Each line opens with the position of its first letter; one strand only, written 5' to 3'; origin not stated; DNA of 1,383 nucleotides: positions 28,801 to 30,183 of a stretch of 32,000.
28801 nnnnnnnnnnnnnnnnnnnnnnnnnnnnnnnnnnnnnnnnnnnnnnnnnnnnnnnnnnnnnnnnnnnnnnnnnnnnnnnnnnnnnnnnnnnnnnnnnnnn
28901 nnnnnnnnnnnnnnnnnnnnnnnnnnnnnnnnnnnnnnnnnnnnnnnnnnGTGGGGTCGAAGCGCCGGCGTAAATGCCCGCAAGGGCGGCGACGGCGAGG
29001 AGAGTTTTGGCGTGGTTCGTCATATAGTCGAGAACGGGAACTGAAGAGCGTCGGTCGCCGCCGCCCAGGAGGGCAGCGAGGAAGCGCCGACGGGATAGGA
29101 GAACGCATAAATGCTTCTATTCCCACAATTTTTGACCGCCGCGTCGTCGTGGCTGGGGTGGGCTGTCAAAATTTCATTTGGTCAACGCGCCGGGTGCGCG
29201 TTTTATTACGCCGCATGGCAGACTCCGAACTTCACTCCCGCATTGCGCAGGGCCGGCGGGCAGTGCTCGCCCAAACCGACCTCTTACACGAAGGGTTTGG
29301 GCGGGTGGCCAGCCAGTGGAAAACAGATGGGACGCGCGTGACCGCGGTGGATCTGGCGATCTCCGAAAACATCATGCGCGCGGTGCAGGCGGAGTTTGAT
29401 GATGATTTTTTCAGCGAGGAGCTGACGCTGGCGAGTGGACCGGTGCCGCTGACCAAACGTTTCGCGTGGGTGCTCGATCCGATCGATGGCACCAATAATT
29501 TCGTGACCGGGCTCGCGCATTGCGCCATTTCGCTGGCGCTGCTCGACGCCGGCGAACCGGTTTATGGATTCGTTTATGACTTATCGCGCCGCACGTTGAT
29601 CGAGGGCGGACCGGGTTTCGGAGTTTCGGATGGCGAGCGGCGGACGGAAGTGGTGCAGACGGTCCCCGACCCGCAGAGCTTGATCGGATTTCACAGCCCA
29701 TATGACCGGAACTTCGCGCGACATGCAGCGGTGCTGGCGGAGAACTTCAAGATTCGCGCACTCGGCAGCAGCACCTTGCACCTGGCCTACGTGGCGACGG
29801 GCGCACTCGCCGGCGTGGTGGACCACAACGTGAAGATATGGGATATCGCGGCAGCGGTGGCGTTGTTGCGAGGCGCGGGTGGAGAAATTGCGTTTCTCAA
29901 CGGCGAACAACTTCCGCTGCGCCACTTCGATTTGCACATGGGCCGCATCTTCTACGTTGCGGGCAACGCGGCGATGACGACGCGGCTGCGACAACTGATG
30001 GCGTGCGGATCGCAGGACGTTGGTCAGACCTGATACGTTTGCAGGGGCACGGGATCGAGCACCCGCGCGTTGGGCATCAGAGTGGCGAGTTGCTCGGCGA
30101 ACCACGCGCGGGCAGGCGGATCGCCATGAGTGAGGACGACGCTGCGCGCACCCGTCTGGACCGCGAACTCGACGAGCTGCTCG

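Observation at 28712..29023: Atypical precursor: six Cys at strict 6-residue spacing in a Lys/Asp/Glu-rich, low-complexity core built from 18-nt tandem repeats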

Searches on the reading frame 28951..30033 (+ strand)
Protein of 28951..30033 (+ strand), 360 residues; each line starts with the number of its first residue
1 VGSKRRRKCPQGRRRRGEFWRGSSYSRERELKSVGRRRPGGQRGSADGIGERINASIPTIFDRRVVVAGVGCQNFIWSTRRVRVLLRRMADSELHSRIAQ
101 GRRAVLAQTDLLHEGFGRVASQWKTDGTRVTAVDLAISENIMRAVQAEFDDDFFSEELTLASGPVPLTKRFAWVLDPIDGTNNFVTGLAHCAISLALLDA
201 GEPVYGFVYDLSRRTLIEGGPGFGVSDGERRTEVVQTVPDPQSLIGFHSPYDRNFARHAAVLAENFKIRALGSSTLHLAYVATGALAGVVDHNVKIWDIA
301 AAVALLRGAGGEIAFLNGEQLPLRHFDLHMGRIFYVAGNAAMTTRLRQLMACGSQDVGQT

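Call 41: search_protein_families(library=pfam, proteins=[window:28951-30033:+], max_evalue=0.00001)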
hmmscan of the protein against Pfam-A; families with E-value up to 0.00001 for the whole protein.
window:28951-30033:+ (360 aa): 1 family
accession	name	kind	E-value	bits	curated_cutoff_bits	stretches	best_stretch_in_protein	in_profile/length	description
PF00459.30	Inositol_P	-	2.1e-40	139.4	27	1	115-334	27-251/271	Inositol monophosphatase family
